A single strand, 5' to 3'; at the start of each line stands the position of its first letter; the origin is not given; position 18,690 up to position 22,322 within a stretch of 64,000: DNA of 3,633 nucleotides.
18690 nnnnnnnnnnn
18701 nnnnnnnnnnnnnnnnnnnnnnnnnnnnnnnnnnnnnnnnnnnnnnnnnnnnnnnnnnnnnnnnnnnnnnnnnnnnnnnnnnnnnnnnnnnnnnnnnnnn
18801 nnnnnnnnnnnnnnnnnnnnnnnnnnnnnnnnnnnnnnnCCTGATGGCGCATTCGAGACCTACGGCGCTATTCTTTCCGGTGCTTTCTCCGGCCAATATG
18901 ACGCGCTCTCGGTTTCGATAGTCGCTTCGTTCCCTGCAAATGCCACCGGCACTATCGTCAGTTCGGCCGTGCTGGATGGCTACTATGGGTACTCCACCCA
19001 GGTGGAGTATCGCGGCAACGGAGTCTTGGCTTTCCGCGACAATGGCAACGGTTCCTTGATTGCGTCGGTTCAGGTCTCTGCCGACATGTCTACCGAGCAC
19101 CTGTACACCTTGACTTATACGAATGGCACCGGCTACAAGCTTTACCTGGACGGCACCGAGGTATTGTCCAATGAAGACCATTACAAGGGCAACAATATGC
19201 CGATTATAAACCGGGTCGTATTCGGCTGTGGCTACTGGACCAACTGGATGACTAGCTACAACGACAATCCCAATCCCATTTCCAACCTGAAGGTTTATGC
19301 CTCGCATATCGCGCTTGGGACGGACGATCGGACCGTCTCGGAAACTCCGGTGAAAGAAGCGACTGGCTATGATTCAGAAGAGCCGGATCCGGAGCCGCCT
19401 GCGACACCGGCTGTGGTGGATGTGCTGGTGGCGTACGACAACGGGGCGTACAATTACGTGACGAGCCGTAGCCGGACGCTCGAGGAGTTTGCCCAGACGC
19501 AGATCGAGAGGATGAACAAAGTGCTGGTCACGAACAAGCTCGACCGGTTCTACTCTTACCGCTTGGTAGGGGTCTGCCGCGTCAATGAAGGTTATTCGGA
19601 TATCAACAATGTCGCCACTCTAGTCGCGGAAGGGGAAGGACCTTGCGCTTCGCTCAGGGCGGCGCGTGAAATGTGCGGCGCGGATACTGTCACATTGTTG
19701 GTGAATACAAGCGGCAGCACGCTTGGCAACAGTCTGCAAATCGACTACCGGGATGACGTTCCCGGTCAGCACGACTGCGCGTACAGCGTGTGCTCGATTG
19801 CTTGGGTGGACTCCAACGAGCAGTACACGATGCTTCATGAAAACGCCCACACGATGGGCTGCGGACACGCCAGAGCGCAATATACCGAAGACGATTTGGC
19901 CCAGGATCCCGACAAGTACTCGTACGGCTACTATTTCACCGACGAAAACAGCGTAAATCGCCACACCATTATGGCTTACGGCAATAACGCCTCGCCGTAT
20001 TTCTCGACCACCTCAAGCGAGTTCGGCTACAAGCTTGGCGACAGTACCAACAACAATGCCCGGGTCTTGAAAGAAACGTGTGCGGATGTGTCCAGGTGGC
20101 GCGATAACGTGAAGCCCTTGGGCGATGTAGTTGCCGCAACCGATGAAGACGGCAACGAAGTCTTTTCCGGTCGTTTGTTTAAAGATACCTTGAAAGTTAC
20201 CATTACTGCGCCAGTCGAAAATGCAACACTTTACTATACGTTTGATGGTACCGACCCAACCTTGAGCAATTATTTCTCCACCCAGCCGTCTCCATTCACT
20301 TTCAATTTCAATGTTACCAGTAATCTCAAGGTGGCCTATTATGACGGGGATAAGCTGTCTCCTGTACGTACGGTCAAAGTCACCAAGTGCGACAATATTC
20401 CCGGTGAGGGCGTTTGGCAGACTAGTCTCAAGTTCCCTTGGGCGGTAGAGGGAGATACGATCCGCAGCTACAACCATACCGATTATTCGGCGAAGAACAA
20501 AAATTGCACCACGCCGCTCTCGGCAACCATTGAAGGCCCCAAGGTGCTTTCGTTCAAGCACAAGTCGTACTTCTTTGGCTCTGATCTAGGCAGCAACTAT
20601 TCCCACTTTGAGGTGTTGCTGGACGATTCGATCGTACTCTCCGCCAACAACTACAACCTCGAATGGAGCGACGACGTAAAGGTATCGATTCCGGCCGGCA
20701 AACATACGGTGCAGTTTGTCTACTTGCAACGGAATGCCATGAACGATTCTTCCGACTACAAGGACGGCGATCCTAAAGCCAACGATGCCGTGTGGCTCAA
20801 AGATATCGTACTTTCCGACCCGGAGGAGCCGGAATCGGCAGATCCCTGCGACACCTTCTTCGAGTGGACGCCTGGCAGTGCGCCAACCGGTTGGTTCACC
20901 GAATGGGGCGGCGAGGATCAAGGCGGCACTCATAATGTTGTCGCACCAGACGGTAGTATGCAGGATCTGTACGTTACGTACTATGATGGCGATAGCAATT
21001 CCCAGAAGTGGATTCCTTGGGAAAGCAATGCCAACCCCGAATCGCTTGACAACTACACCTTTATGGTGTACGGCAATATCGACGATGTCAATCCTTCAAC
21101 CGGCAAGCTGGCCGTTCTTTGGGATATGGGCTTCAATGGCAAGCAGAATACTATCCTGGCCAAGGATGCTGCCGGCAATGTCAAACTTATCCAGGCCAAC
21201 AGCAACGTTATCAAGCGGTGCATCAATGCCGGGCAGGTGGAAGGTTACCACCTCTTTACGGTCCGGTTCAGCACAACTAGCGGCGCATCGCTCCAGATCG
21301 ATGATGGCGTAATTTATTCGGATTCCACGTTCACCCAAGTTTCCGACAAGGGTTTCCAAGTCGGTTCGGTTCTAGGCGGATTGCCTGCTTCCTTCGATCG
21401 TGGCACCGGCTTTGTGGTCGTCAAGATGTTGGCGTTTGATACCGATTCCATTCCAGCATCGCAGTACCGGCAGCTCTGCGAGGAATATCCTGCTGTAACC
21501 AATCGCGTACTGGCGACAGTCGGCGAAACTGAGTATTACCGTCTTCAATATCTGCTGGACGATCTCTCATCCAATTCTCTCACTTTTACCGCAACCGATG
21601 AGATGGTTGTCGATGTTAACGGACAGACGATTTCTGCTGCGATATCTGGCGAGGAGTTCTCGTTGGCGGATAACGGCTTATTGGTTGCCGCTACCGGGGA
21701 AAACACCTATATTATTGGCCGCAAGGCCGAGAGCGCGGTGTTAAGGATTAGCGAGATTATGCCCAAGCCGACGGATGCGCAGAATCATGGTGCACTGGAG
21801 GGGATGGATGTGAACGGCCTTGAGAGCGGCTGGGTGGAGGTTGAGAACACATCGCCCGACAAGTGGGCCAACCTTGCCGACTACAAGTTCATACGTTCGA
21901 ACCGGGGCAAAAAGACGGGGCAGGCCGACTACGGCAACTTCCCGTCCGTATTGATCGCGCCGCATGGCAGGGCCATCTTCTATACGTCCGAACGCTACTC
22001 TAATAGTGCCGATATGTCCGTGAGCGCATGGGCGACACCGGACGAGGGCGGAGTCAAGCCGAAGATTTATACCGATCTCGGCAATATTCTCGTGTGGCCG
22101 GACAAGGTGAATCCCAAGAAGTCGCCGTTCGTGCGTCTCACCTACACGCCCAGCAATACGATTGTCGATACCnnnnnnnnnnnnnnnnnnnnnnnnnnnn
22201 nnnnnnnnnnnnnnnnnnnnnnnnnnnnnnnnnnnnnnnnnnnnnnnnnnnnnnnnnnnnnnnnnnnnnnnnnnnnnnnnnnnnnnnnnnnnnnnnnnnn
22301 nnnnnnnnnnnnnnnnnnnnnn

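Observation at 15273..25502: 3409-aa secreted protein combining two metzincin protease modules, PATR, LamG-like lectin folds and an LTD-CotH-LTD unit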

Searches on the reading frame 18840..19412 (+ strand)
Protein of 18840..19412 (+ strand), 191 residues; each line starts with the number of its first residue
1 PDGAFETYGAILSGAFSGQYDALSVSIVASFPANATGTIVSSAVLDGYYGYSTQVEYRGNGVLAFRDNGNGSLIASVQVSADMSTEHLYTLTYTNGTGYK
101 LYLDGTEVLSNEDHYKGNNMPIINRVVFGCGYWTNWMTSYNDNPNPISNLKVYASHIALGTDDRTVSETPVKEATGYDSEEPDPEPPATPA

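Call 51: search_protein_families(library=pfam, proteins=[window:18840-19412:+], max_evalue=1)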
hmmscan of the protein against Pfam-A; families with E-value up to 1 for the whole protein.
window:18840-19412:+ (191 aa): 1 family
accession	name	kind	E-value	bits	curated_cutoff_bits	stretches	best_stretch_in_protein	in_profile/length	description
PF13385.13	Laminin_G_3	-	0.0011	19.5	27.6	1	39-116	36-110/151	Concanavalin A-like lectin/glucanases superfamily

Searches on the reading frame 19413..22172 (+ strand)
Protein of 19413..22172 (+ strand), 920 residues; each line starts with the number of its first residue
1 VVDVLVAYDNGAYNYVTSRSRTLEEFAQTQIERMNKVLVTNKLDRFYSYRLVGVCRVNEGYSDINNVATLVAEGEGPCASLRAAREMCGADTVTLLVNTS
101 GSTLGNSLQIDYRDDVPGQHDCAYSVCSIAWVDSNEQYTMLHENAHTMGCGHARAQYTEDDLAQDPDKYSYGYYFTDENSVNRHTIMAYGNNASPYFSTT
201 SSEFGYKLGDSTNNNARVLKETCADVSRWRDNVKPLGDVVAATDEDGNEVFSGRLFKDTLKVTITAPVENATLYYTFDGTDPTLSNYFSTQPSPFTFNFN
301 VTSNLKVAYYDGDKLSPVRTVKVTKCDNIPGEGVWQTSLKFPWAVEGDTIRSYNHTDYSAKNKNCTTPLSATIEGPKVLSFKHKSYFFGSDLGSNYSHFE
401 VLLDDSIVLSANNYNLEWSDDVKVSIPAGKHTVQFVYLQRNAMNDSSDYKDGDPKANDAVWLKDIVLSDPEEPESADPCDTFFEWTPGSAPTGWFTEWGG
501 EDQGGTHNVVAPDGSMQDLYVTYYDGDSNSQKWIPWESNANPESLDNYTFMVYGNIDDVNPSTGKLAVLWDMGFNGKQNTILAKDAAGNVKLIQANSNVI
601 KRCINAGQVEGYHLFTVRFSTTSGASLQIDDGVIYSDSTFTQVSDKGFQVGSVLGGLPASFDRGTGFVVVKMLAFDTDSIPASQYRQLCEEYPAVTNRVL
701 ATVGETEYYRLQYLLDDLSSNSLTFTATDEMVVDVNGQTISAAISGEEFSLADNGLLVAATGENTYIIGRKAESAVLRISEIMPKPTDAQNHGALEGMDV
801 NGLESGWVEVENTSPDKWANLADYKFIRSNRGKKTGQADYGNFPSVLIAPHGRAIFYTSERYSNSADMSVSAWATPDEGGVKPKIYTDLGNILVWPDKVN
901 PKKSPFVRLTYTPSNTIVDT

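Call 55: search_protein_representatives(protein=window:19413-22172:+)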
Query: 920 residues. Proteins with E-value up to 0.001 (for the whole library): 783; up to 1e-10: 359; up to 1e-30: 114. The best 150 are listed.
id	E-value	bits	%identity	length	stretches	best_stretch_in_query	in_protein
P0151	0.0e+00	1102.8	51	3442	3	481-915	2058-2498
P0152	4.1e-284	961.6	60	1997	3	481-916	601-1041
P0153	1.0e-271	920.6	48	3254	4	2-474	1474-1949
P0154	4.6e-250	848.9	49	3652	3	1-469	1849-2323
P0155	6.7e-250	848.4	52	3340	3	1-477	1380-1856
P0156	3.1e-212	723.8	53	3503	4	1-232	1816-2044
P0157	1.6e-203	695.0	51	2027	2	1-470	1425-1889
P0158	6.0e-196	669.9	49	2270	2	1-470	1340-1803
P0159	1.6e-193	661.9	67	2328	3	1-232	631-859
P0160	1.8e-193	661.7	50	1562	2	1-466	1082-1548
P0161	1.8e-193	661.7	51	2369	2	2-473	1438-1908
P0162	3.7e-193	660.7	48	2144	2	1-469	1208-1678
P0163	1.2e-190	652.4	47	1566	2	2-471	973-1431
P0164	2.6e-184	631.4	49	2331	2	2-470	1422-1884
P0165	1.6e-172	592.3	49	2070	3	2-284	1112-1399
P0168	1.3e-142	493.4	62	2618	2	733-920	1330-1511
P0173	3.4e-105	369.6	55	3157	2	472-698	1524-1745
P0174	7.9e-97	341.9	39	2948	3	476-697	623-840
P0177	2.3e-74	267.5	55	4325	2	758-917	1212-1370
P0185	1.1e-55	205.7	63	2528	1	736-915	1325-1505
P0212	2.9e-39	151.4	45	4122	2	772-920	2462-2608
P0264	8.6e-30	120.0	56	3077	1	761-918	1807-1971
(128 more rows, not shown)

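Call 58: search_protein_families(library=pfam, proteins=[P0155, P0168, P0173], max_evalue=0.001)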
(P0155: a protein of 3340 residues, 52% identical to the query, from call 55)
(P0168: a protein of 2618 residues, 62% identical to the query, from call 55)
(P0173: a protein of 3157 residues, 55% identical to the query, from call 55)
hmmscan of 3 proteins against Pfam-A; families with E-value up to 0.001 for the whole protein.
P0155 (3340 aa): 8 families
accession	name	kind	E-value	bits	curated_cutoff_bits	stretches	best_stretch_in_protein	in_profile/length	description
PF13290.12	CHB_HEX_C_1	-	4.2e-23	81.5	22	2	457-516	5-65/67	Chitobiase/beta-hexosaminidase C-terminal domain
PF13287.12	Fn3_assoc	-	5.9e-21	74.8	23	1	465-521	2-59/59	Fn3 associated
PF08757.17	CotH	-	4.3e-20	72.9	23.8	1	2488-2798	1-270/322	CotH kinase protein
PF00932.25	LTD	-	4e-15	56.5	34.3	2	2928-3016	22-102/109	Lamin Tail Domain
PF13688.12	Reprolysin_5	-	2.1e-11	44.9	27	1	187-395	4-193/196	Metallo-peptidase family M12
PF10462.15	Peptidase_M66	-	1.1e-06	28.3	20.6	1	262-386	113-243/306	Peptidase M66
PF13583.11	Reprolysin_4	-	2.8e-06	27.6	22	1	273-411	82-192/203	Metallo-peptidase family M12B Reprolysin-like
PF13582.12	Reprolysin_3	-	4.4e-06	27.7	22.4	0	276-354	56-123/123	Metallo-peptidase family M12B Reprolysin-like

P0168 (2618 aa): 3 families
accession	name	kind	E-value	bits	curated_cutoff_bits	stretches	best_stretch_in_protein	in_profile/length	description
PF08757.17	CotH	-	4.6e-18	66.2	23.8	1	1766-2078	2-268/322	CotH kinase protein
PF00932.25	LTD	-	1e-15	58.5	34.3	2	2212-2298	22-102/109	Lamin Tail Domain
PF13088.12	BNR_2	-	1.2e-07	31.8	31.4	0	231-287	184-239/277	BNR repeat-like domain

P0173 (3157 aa): 5 families
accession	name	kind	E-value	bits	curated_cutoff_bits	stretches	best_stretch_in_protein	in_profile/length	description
PF01640.23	Peptidase_C10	-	9.9e-30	104.7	26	2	37-268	1-189/194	Peptidase C10 family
PF08757.17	CotH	-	3.4e-21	76.5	23.8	1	2469-2780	1-269/322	CotH kinase protein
PF00932.25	LTD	-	1.1e-10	42.2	34.3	1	2055-2153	5-96/109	Lamin Tail Domain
PF13620.12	CarboxypepD_reg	-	5.9e-06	27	32.3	1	1404-1448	2-47/82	Carboxypeptidase regulatory-like domain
PF17210.9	SdrD_B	-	0.00031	21.4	29.7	0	1414-1447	22-56/112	SdrD B-like domain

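Call 76: list_cluster_members(proteins=[P0151, P0153, P0154, P0155, P0156, P0152, P0168, P0173, P0177, P0174])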
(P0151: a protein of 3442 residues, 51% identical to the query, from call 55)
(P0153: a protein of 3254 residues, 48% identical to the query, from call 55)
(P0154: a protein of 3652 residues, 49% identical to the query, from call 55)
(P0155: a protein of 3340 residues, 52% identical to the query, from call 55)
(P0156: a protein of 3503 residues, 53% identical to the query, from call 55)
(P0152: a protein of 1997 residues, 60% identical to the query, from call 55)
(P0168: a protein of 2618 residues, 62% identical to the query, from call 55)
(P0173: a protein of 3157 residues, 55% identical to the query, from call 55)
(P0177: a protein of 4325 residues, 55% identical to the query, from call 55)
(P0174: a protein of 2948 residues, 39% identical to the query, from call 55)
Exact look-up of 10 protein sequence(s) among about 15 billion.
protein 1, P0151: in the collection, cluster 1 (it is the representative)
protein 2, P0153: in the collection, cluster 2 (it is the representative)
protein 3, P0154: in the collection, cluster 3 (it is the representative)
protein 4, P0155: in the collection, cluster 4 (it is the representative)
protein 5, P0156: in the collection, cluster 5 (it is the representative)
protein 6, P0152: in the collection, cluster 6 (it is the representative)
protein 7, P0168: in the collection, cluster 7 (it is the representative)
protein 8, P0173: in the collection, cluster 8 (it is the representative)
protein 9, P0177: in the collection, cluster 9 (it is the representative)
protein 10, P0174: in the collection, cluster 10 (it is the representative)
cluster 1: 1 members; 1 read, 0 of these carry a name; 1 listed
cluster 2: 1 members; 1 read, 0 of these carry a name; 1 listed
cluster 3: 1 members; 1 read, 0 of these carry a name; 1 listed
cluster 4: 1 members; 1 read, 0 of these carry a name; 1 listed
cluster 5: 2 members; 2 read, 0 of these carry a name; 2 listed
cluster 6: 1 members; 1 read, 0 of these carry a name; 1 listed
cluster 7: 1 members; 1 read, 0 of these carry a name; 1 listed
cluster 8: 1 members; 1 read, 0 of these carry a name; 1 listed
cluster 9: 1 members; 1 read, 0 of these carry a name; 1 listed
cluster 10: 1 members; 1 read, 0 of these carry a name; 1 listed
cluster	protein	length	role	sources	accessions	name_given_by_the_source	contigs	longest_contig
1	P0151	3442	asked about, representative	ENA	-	-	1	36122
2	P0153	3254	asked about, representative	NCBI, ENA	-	-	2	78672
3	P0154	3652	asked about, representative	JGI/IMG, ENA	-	-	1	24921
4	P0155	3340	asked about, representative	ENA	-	-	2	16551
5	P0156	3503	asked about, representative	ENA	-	-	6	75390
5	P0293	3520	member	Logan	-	-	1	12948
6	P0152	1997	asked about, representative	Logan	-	-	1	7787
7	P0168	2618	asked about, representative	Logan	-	-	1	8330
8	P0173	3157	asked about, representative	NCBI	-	-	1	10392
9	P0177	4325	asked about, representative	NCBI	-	-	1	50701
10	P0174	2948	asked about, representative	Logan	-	-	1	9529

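Call 90: search_protein_families(library=pfam, proteins=[P0185, P0212, P0264], max_evalue=0.001)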
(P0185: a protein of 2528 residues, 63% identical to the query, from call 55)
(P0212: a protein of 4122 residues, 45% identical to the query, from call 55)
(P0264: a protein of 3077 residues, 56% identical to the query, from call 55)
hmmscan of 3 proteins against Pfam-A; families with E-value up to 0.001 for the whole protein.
P0185 (2528 aa): 4 families
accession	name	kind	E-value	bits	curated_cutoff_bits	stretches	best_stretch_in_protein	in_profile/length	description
PF13472.12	Lipase_GDSL_2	-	7.1e-28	98.7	32.9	2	61-229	1-177/178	GDSL-like Lipase/Acylhydrolase family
PF08757.17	CotH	-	5.7e-19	69.2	23.8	1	1768-2120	1-299/322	CotH kinase protein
PF00932.25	LTD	-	2.9e-12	47.4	34.3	0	1368-1459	7-83/109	Lamin Tail Domain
PF00657.28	Lipase_GDSL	-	3.5e-06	27.7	23.6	0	298-481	1-204/208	GDSL-like Lipase/Acylhydrolase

P0212 (4122 aa): 3 families
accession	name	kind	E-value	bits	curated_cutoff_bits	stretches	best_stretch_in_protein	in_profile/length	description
PF08757.17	CotH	-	6e-19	69.1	23.8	1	2861-3184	1-275/322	CotH kinase protein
PF00932.25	LTD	-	2.6e-17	63.6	34.3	1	2462-2557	3-76/109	Lamin Tail Domain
PF13385.13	Laminin_G_3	-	7.4e-06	26.6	27.6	1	1259-1385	31-151/151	Concanavalin A-like lectin/glucanases superfamily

P0264 (3077 aa): 3 families
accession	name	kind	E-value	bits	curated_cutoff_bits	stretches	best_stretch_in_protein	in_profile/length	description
PF08757.17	CotH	-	2.5e-17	63.8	23.8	1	2232-2542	1-268/322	CotH kinase protein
PF00932.25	LTD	-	9.8e-10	39.2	34.3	1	1819-1909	3-86/109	Lamin Tail Domain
PF12951.13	PATR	-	4.3e-07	30.3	27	1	1735-1764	1-30/30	Passenger-associated-transport-repeat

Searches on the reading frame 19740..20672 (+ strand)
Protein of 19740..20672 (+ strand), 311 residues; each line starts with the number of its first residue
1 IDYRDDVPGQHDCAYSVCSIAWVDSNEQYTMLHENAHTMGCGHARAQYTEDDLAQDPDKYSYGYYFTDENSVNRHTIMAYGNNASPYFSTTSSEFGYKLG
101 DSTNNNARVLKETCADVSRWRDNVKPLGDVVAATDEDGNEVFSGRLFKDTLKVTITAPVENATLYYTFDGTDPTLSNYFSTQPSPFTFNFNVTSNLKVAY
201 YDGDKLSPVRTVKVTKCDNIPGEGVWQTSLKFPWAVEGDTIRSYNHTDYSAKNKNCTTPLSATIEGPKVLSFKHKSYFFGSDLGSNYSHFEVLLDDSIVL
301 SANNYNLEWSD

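Call 8: search_protein_families(library=pfam, proteins=[window:19740-20672:+], max_evalue=5)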
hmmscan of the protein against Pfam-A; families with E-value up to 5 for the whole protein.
window:19740-20672:+ (311 aa): 4 families
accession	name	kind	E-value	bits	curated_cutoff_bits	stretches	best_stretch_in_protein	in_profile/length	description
PF13290.12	CHB_HEX_C_1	-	1.4e-06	28.6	22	1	148-202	7-57/67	Chitobiase/beta-hexosaminidase C-terminal domain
PF13287.12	Fn3_assoc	-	2.4e-05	24.8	23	1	153-211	1-56/59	Fn3 associated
PF13688.12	Reprolysin_5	-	0.0056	17.4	27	1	24-89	138-196/196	Metallo-peptidase family M12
PF03072.19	DUF237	-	0.049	14.1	25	1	181-248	48-109/137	Domain of unknown function (DUF237)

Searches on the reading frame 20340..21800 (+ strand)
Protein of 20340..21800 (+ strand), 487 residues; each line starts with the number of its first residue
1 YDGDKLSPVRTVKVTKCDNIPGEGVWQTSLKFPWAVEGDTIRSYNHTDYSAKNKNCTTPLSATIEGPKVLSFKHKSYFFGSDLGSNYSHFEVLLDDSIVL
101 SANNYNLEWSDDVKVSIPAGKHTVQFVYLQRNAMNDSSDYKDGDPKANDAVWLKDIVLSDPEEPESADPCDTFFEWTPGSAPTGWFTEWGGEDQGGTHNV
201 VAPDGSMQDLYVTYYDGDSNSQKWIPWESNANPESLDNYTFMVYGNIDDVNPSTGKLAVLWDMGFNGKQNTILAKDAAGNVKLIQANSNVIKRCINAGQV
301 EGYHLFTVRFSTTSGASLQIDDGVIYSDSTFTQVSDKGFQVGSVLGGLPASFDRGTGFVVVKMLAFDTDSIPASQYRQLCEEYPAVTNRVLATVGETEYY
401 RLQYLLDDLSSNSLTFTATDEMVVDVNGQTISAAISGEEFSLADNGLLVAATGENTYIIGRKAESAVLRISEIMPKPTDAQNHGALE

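Call 26: find_related_loci(query=window:20340-21800:+, collection=genome_contigs, flank=10000)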
Query window:20340-21800:+ (487 aa) in genome_contigs; peptide patterns used: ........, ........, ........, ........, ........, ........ (x = any residue, [..] = any of these).
67 stretches matched a pattern; 1 encode a relative of the query (tblastn E <= 1e-3); 1 distinct loci.
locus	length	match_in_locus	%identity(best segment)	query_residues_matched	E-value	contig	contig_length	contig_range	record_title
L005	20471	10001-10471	56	2-160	1e-54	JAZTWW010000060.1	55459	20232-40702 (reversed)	MAG: Kiritimatiellia bacterium isolate T1900045332_YK20190021.MAGScoT_cleanbin_000015 SGB_6538_k141_415859, whole genome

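Call 29: search_protein_families(library=pfam, proteins=[L005:4844-11881:+, L005:11956-13236:+, L005:2847-4757:+, L005:13285-16065:+], max_evalue=0.01)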
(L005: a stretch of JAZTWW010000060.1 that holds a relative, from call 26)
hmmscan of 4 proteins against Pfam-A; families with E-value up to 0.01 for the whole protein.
L005:4844-11881:+ (2346 aa): 5 families
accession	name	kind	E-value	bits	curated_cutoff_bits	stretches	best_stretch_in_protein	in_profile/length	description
PF13290.12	CHB_HEX_C_1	-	5.1e-19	68.4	22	2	1668-1722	5-59/67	Chitobiase/beta-hexosaminidase C-terminal domain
PF13287.12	Fn3_assoc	-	1.6e-17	63.8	23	2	1675-1721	1-47/59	Fn3 associated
PF13688.12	Reprolysin_5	-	9.4e-15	55.8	27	2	252-396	48-190/196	Metallo-peptidase family M12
PF13582.12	Reprolysin_3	-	2e-09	38.4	22.4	1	282-358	50-123/123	Metallo-peptidase family M12B Reprolysin-like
PF13583.11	Reprolysin_4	-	1.3e-07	31.9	22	1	281-408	79-192/203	Metallo-peptidase family M12B Reprolysin-like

L005:11956-13236:+ (427 aa): 1 family
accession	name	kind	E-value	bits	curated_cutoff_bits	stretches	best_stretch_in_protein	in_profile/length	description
PF10502.14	Peptidase_S26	-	1.6e-27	97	22.9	2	241-417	38-168/168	Signal peptidase, peptidase S26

L005:2847-4757:+ (637 aa): 6 families
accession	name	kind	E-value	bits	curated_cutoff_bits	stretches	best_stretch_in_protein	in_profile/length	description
PF01807.25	Zn_ribbon_DnaG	-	1.9e-33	114.6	24.9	1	7-102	2-96/98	CHC2 zinc finger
PF08275.17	DNAG_N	-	1.2e-30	106.7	26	1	124-255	1-127/128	DNA primase catalytic core, N-terminal domain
PF13155.12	Toprim_2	-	3.5e-19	69.4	22.1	1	268-353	1-88/88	Toprim-like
PF13662.12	Toprim_4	-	9.6e-16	58.2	25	1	266-341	2-84/85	Toprim domain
PF01751.28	Toprim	-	6.7e-10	39.5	23.1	1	266-339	1-92/96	Toprim domain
PF13362.12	Toprim_3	-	3.8e-09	37.3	27.2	1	267-358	2-94/95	Toprim domain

L005:13285-16065:+ (927 aa): 4 families
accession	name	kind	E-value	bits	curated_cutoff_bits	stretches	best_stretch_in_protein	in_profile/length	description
PF00069.31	Pkinase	-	2.8e-44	151.9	31.7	1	20-261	2-252/263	Protein kinase domain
PF07714.23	PK_Tyr_Ser-Thr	-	3.8e-31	108.8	23.1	1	20-266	2-253/258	Protein tyrosine and serine/threonine kinase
PF01636.29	APH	-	2.5e-05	24.6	23.2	1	134-167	165-199/239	Phosphotransferase enzyme family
PF03109.22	ABC1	-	0.00022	20.9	22.9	1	63-167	119-216/244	ABC1 atypical kinase-like domain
